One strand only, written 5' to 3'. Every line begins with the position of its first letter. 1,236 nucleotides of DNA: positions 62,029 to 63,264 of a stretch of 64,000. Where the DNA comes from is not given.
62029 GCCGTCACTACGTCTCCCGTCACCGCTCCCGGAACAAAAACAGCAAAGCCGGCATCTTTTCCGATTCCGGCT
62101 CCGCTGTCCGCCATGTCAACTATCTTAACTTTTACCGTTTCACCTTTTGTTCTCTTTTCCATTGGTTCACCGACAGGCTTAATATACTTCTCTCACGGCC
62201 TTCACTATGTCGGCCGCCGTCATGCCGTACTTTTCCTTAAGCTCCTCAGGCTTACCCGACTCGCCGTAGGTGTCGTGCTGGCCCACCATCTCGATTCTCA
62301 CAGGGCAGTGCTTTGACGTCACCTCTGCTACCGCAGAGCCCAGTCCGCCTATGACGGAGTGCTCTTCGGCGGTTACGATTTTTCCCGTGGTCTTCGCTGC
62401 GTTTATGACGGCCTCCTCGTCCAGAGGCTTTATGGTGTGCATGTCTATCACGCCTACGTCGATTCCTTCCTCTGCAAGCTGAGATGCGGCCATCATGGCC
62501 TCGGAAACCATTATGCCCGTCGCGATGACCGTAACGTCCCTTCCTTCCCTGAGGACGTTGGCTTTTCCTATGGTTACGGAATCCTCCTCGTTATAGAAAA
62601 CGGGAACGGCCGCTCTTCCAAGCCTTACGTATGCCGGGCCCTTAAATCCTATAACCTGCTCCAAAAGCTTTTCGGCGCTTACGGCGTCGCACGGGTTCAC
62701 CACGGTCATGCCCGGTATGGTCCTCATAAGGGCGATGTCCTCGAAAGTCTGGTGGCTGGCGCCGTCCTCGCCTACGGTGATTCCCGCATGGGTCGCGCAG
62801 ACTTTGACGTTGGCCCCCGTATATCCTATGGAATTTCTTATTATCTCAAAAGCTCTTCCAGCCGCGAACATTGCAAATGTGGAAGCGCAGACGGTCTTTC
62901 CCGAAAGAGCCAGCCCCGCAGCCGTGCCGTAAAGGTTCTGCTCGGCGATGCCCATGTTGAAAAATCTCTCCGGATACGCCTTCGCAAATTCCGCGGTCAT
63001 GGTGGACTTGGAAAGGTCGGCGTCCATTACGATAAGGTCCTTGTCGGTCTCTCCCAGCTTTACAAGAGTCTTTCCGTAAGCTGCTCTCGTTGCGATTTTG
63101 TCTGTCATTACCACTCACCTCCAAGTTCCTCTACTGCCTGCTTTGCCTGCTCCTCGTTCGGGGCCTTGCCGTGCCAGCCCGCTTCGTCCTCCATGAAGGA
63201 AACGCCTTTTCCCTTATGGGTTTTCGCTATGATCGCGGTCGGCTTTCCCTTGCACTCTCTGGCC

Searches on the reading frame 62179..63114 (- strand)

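Call 40: search_protein_families(library=pfam, proteins=[window:62179-63114:-], max_evalue=0.001)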
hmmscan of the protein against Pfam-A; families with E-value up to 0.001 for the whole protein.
window:62179-63114:- (311 aa): 4 families
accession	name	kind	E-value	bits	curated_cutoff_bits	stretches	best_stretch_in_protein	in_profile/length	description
PF02779.29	Transket_pyr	-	1.9e-46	158.3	27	1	6-171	2-173/174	Transketolase, pyrimidine binding domain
PF02780.25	Transketolase_C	-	1.1e-37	129.2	25.9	1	183-303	1-124/124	Transketolase, C-terminal domain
PF17147.9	PFOR_II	-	3.5e-09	37.4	27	1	193-275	2-84/102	Pyruvate:ferredoxin oxidoreductase core domain II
PF22613.1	Transketolase_C_1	-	1.5e-08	35.3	27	1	190-299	10-113/113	Transketolase-like TK C-terminal domain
